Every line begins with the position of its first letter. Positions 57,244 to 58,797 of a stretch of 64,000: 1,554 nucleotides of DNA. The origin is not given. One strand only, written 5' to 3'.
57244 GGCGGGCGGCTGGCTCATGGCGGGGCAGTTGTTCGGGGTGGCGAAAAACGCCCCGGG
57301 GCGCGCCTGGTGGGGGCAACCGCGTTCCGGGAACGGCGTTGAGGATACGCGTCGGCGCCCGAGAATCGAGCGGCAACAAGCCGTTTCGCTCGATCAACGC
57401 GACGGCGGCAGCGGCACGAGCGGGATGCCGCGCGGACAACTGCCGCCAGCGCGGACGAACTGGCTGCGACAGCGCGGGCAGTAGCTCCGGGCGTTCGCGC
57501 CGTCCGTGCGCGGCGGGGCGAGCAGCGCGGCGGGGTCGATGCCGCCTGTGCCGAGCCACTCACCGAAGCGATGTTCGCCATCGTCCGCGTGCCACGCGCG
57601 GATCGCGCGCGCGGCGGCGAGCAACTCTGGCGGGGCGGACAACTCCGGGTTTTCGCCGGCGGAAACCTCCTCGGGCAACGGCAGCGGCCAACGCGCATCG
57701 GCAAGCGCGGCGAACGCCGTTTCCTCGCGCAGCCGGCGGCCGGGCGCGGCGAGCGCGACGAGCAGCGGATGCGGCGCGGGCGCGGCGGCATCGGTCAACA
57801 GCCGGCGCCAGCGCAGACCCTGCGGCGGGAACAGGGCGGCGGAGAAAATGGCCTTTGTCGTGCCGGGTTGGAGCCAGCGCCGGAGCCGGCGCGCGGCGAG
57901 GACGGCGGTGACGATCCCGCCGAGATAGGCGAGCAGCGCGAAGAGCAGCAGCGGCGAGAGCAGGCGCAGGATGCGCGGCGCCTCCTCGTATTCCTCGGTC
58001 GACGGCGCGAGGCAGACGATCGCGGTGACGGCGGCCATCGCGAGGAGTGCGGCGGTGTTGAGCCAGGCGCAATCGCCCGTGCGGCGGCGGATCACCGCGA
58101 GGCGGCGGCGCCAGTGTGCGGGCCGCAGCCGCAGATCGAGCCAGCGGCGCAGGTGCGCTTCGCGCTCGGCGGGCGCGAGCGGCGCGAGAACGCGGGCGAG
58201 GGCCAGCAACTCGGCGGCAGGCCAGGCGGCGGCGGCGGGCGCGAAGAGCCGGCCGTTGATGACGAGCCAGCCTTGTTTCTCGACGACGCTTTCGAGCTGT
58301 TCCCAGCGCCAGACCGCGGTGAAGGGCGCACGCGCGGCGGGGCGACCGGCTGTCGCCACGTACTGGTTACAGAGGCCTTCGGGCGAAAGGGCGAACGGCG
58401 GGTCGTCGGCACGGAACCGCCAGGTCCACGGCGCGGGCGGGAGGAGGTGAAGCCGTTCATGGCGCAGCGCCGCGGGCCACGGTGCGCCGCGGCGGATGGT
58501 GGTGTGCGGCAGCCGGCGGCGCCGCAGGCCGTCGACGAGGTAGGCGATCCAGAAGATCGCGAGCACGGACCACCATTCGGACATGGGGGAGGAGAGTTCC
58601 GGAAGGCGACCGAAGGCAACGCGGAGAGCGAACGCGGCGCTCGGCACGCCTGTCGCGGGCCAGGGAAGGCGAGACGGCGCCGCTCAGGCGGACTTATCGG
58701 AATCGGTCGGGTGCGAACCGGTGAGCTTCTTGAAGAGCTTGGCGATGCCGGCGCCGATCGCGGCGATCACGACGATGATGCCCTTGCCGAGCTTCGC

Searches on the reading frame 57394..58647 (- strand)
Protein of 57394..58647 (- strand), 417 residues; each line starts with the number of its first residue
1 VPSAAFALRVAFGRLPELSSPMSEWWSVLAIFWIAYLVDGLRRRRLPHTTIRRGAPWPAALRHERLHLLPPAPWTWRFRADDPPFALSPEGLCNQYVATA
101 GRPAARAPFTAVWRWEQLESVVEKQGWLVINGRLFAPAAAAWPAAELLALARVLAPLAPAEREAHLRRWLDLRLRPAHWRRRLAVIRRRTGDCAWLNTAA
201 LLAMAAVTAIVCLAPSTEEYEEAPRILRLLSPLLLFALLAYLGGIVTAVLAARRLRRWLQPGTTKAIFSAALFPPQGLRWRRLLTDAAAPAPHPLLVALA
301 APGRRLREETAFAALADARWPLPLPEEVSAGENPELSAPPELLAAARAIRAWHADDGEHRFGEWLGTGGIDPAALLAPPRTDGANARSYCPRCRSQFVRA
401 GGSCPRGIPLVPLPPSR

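Call 3: search_protein_families(library=pfam, proteins=[window:57394-58647:-], max_evalue=0.01)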
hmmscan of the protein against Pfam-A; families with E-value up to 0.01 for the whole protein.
window:57394-58647:- (417 aa): 0 families

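Call 5: search_protein_families(library=padloc, proteins=[window:57394-58647:-], max_evalue=0.01)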
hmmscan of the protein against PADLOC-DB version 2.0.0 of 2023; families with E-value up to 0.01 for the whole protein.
window:57394-58647:- (417 aa): 0 families

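Call 6: search_protein_families(library=ncbifam, proteins=[window:57394-58647:-], max_evalue=0.01)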
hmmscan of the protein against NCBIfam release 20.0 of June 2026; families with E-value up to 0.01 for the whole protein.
window:57394-58647:- (417 aa): 0 families

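Call 10: find_homologous_proteins(query=window:57394-58584:-)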
Query window:57394-58584:- (396 aa): 21 proteins with E <= 0.001 among 8000 candidates.
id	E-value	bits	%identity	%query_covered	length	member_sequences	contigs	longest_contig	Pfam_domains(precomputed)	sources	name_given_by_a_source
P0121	8.2e-258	873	100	100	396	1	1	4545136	-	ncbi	ncbi:MAG: hypothetical protein QM691_12200 [Opitutaceae bacterium]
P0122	2.7e-190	651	77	99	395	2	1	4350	-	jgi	jgi:hypothetical protein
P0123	8.3e-177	606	73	99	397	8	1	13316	-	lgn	-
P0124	2.5e-171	588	70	100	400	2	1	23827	-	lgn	-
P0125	7.0e-171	587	71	99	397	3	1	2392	-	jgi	-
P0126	2.8e-169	582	71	99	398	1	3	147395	-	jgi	jgi:hypothetical protein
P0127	5.6e-169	581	70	99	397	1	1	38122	-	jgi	jgi:hypothetical protein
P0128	6.1e-169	581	70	99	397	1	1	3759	-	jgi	-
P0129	1.2e-164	566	69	99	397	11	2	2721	-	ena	-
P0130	1.0e-156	540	68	99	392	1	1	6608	-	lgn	-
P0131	7.4e-147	508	90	65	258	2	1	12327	-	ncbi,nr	ncbi:MAG TPA: hypothetical protein VK163_05865 [Opitutaceae bacterium]|nr:hypothetical protein [Opit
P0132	1.6e-132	460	60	98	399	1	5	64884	-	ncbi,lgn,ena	-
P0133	1.8e-130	454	56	99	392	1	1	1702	-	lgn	-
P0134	3.8e-113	397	52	99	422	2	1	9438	-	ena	-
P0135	1.6e-111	391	51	99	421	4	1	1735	-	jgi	-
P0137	3.6e-107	377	53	99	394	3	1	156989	-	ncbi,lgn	-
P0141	1.5e-71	260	41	99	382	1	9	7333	-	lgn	-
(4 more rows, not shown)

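Call 11: find_encoding_contigs(protein=P0126, flank=8000, max_places=3)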
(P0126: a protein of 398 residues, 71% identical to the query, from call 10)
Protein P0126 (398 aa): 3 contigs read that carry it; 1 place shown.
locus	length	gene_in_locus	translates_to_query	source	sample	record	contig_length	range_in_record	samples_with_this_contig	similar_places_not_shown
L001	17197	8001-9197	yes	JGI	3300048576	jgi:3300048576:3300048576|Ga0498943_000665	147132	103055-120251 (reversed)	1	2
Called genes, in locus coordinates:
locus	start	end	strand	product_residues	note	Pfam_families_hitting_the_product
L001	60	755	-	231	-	PF09694:Gcw_chp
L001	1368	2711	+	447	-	PF01743:PolyA_pol, PF12627:PolyA_pol_RNAbd (weak)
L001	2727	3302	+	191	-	-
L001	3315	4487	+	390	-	PF02595:Gly_kinase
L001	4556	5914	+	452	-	PF07075:NamZ_N, PF20732:NamZ_C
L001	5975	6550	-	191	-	-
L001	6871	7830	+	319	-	PF09935:DUF2167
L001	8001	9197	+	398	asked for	-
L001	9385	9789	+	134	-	-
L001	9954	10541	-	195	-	PF03992:ABM, PF08827:DUF1805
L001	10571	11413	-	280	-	PF20240:DUF6597 (weak), PF00165:HTH_AraC (faint), PF12833:HTH_18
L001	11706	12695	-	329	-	PF00248:Aldo_ket_red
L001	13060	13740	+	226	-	-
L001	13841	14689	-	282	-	PF08668:HDOD, PF01966:HD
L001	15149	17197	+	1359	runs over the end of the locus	PF00270:DEAD, PF13245:AAA_19 (weak), PF00271:Helicase_C, PF21010:HA2_C, PF07717:OB_NTP_bind, PF11898:DUF3418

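Call 12: find_encoding_contigs(protein=P0132, flank=8000, max_places=3)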
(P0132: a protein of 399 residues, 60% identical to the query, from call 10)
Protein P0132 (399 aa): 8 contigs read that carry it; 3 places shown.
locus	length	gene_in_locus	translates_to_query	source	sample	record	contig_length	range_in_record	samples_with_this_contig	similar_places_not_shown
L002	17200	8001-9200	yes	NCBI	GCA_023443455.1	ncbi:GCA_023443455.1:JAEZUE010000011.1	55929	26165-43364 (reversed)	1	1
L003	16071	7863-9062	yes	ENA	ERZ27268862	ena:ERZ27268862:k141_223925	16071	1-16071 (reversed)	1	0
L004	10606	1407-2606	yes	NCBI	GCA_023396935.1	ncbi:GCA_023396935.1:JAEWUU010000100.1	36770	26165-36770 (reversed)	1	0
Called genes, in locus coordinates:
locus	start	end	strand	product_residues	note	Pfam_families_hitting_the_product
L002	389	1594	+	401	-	PF02595:Gly_kinase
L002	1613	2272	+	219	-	PF09835:DUF2062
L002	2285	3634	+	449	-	PF07075:NamZ_N, PF20732:NamZ_C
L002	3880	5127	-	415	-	PF01546:Peptidase_M20, PF07687:M20_dimer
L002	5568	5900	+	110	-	-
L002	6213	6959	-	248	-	-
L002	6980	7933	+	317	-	PF09935:DUF2167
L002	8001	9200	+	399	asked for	-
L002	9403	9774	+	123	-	-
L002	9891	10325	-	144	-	PF09719:C_GCAxxG_C_C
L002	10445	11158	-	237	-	-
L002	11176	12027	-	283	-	PF00582:Usp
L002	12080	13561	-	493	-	PF00916:Sulfate_transp, PF16983:MFS_MOT1 (weak), PF01740:STAS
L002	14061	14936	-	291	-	PF01135:PCMT, PF01209:Ubie_methyltran, PF06325:PrmA, PF13489:Methyltransf_23, PF08241:Methyltransf_11, PF08242:Methyltransf_12, PF13649:Methyltransf_25, PF13847:Methyltransf_31, +3 more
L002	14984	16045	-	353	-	PF01758:SBF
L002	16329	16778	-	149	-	PF01451:LMWPc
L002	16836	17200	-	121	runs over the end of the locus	PF01022:HTH_5, PF12840:HTH_20 (faint)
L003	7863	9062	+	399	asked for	-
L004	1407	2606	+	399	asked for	-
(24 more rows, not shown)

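Call 13: find_encoding_contigs(protein=P0137, flank=8000, max_places=3)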
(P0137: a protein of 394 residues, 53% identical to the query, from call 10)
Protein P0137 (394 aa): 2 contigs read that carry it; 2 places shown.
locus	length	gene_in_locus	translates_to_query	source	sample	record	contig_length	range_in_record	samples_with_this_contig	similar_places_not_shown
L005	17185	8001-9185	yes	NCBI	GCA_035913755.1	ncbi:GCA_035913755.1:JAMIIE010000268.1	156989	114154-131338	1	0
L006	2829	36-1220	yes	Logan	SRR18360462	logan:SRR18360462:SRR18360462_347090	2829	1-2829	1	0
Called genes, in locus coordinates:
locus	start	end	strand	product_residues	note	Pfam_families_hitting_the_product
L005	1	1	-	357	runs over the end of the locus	PF05343:Peptidase_M42, PF01546:Peptidase_M20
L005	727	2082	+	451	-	PF00990:GGDEF (faint), PF00211:Guanylate_cyc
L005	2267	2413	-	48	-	-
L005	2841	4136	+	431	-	PF11340:DUF3142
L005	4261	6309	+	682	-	-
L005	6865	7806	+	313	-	PF09935:DUF2167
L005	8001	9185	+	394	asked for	-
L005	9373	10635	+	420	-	PF14294:DUF4372, PF01609:DDE_Tnp_1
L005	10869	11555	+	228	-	PF01914:MarC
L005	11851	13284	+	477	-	PF11580:DUF3239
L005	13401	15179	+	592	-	-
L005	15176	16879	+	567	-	-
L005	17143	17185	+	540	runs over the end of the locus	PF00078:RVT_1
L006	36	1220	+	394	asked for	-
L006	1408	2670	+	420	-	PF14294:DUF4372, PF01609:DDE_Tnp_1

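Call 23: find_encoding_contigs(protein=P0141, flank=7000, max_places=3)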
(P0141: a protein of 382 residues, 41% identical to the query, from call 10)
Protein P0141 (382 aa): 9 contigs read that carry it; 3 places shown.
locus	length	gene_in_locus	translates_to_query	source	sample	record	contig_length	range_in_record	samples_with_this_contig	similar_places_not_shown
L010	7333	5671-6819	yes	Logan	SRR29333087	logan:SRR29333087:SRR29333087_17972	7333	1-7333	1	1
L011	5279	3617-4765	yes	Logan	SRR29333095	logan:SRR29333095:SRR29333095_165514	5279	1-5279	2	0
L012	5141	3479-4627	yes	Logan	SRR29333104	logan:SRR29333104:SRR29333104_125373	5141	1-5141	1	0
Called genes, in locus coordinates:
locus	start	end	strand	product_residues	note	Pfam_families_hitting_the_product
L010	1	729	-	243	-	?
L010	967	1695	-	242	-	PF20772:TACO1_YebC_N, PF01709:Transcrip_reg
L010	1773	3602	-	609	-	PF14849:YidC_periplas, PF02096:60KD_IMP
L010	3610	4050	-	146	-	PF01809:YidD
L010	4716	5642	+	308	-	PF09935:DUF2167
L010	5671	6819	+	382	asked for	-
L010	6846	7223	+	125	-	PF00072:Response_reg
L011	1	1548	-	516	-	?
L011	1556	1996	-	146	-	PF01809:YidD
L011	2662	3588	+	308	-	PF09935:DUF2167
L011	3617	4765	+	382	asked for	-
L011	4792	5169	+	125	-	PF00072:Response_reg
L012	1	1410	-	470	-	?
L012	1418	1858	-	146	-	PF01809:YidD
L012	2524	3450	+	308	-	PF09935:DUF2167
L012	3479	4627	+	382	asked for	-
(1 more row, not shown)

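Call 27: search_protein_families(library=pfam, proteins=[window:57394-58584:-], max_evalue=10)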
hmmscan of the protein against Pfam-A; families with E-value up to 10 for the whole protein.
window:57394-58584:- (396 aa): 3 families
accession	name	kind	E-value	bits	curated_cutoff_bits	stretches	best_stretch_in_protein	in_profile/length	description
PF14369.11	Zn_ribbon_19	-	0.19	12.3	30.8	1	367-377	22-32/35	zinc-ribbon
PF12760.12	Zn_ribbon_IS1595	-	0.24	11.9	25.4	1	287-300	3-16/46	Transposase zinc-ribbon domain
PF07690.21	MFS_1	-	1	8.6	33.4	1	129-252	167-286/347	Major Facilitator Superfamily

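Call 43: predict_structure(alignment_id=A3)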
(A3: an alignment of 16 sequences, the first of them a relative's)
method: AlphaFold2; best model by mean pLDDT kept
length: 396 residues; sequences in the alignment: 16
mean_pLDDT: 83.3   pTM: 0.76
mean pLDDT of the five models: 83.3, 82.7, 80.7, 79.5, 79.3
residues with pLDDT >= 90: 193; 70-90: 134; 50-70: 33; < 50: 36
segments of 3 or more residues with pLDDT < 50: 1-6, 19-21, 23-37, 39-49
pLDDT, mean of each block of 10 residues (from residue 1): 50 52 45 45 41 75 92 86 72 97 93 91 95 97 96 91 91 90 87 73 85 93 95 92 89 78 89 88 88 92 81 77 95 95 90 92 90 91 89 82
secondary structure, 60 per line:
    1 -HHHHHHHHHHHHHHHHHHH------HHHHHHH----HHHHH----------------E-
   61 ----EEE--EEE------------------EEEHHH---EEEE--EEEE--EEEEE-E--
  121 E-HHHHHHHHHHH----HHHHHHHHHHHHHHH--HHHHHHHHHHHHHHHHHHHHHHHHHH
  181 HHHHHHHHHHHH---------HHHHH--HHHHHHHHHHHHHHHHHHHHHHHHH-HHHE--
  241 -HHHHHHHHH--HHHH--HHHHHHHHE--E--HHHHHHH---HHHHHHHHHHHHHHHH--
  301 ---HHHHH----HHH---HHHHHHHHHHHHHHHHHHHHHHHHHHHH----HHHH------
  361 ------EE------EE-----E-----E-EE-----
elements in order: H2-20 H27-33 H38-42 E65-67 E70-72 E91-93 E100-103 E106-109 E112-116 H123-133 H138-152 H155-192 H202-206 H209-233 H242-250 H253-256 H259-266 H273-279 H283-298 H304-308 H319-346 H351-354

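Call 47: search_protein_representatives(alignment_id=A3)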
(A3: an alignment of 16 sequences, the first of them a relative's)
Query: 16 sequences, 392 profile positions. Proteins with E-value up to 0.001 (for the whole library): 1049; up to 1e-10: 445; up to 1e-30: 40. The best 150 are listed.
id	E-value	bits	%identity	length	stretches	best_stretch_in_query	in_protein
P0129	6.0e-188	641.4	-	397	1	1-391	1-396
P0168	3.0e-119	415.2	-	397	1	1-390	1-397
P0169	1.7e-91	323.8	-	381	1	1-390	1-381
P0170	6.6e-86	305.4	-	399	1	1-390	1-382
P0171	2.0e-84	300.5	-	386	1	1-390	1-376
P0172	1.2e-81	291.4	-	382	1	1-390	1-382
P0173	5.7e-77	276.0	-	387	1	1-390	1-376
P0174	2.2e-75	270.8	-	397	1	1-390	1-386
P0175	1.5e-71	258.2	-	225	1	173-389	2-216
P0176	2.3e-71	257.5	-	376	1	1-391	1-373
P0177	2.7e-71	257.3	-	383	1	1-388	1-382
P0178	2.8e-71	257.2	-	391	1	1-390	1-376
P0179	3.2e-68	247.2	-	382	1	1-390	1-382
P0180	6.8e-68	246.1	-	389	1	1-390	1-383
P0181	8.8e-68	245.7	-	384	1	1-389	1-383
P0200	1.5e-40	156.1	-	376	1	1-390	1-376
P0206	5.7e-31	124.5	-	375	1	1-388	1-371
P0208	4.9e-29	118.1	-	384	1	42-391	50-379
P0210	3.9e-28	115.2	-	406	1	43-383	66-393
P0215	1.2e-25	107.0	-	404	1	47-389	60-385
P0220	1.6e-24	103.3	-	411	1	29-386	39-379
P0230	1.6e-22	96.7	-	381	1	1-385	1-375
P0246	1.3e-20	90.4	-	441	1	1-382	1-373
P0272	6.1e-19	84.9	-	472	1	1-382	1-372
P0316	3.4e-17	79.2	-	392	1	44-390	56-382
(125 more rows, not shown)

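Call 48: find_encoding_contigs(protein=P0215, flank=5000, max_places=2)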
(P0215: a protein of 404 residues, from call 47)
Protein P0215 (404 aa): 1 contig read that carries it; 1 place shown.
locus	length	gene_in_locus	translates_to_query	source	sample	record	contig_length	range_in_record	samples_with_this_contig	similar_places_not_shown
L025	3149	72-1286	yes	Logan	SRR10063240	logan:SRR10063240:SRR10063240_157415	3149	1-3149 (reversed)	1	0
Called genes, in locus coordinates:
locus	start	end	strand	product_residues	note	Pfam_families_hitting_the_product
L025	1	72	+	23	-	?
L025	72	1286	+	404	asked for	-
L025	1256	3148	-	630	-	?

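Call 49: list_cluster_members(proteins=[P0200, P0206, P0208, P0210, P0215, P0220, P0230, P0246, P0272, P0316])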
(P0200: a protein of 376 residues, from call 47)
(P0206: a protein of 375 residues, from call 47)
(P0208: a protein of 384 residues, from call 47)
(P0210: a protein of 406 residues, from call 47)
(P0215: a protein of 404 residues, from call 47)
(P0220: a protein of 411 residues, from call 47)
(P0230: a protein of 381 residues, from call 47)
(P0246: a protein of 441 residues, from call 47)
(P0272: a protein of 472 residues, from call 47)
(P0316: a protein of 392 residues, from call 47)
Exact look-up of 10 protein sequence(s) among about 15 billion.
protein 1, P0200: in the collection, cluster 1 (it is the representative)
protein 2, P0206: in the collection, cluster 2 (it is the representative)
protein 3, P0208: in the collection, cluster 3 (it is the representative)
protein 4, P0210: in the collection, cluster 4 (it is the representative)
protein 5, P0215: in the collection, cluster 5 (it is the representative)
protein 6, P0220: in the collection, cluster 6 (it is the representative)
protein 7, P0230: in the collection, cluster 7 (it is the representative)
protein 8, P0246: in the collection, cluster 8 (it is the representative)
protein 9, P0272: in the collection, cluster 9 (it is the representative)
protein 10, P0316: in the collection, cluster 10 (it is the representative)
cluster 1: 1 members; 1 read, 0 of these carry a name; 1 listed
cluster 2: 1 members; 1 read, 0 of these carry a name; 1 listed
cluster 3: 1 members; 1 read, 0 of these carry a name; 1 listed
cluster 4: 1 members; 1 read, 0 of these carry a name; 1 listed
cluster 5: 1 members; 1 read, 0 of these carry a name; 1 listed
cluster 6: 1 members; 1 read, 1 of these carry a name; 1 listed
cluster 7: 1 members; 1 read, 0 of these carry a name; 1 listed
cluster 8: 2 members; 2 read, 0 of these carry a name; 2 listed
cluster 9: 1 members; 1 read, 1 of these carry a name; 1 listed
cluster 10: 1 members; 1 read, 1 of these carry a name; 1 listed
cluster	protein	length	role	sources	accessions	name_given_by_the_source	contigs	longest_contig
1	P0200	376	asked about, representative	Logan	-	-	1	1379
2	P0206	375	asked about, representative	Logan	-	-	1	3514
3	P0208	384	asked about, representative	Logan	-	-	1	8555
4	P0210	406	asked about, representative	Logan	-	-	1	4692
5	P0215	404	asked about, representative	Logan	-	-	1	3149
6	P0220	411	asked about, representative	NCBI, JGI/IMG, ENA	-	hypothetical protein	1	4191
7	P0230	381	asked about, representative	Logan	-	-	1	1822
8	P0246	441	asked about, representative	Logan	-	-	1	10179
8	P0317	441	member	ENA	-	-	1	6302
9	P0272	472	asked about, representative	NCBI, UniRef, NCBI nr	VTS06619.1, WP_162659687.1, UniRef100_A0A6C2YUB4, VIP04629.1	hypothetical protein [Tuwongella immobilis] | Membrane protein n=1 Tax=Tuwongella immobilis TaxID=692036 RepID=A0A6C2YUB4_9BACT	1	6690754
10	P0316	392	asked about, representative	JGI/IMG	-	hypothetical protein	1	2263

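Call 51: find_encoding_contigs(protein=P0272, flank=6000, max_places=1)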
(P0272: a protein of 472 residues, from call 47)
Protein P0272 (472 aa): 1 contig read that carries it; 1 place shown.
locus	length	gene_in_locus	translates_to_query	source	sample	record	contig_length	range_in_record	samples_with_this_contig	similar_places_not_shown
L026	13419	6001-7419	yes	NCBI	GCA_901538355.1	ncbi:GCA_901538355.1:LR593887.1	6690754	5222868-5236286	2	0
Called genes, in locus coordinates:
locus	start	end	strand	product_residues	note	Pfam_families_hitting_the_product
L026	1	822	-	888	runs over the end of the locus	PF00069:Pkinase, PF07714:PK_Tyr_Ser-Thr, PF12799:LRR_4 (faint)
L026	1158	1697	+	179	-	PF00227:Proteasome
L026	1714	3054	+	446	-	PF00004:AAA (weak), PF07728:AAA_5 (weak), PF13401:AAA_22 (faint), PF13521:AAA_28 (weak), PF00004:AAA (weak), PF07724:AAA_2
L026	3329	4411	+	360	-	PF07394:DUF1501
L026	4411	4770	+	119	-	PF07394:DUF1501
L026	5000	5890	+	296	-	PF09935:DUF2167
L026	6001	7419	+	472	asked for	-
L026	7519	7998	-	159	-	-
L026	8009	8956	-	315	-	PF07963:N_methyl, PF07596:SBP_bac_10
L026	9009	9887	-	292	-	PF07963:N_methyl (weak), PF07596:SBP_bac_10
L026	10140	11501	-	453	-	PF12708:Pect-lyase_RHGA_epim (faint), PF05048:NosD, PF13229:Beta_helix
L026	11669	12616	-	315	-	PF00069:Pkinase, PF07714:PK_Tyr_Ser-Thr, PF03109:ABC1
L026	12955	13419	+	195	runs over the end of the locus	PF10816:DUF2760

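Call 52: find_encoding_contigs(protein=P0246, flank=6000, max_places=1)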
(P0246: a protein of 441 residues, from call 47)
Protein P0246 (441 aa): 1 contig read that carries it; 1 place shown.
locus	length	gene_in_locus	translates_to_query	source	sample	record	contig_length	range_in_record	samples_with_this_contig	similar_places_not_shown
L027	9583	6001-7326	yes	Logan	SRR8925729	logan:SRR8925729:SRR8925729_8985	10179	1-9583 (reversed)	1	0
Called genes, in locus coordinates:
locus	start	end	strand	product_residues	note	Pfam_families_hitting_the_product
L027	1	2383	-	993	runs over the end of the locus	?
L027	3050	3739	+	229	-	-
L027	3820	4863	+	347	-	PF02163:Peptidase_M50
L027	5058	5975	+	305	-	PF09935:DUF2167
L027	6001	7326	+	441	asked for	-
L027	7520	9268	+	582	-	PF03583:LIP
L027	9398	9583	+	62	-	?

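Call 53: find_encoding_contigs(protein=P0208, flank=6000, max_places=1)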
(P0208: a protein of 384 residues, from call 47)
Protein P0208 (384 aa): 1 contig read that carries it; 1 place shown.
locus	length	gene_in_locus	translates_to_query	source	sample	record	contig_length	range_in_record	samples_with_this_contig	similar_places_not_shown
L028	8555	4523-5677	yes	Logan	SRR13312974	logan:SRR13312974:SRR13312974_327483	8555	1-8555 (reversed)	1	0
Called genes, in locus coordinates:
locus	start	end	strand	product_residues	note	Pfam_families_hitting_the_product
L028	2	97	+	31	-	?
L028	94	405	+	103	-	-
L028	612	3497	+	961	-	PF05787:PhoX (faint), PF06739:SBBP (faint), PF08450:SGL (faint), PF22807:TrAA12 (faint), PF24684:Vgb_lyase (faint), PF25021:TEN_NHL (faint), PF01436:NHL (weak)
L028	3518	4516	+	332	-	PF09935:DUF2167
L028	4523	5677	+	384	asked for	-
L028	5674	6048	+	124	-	PF00226:DnaJ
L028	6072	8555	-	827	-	?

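Call 58: search_solved_structures(query=A3, max_evalue=1)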
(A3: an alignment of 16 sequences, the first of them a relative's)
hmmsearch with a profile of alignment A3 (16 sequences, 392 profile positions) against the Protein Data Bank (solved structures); distinct sequences matched with E-value up to 1: 1.
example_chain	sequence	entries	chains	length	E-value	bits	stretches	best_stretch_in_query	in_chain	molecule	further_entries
6wrv_D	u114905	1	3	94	0.0058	19.1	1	157-234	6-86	Computationally designed protein 3DS18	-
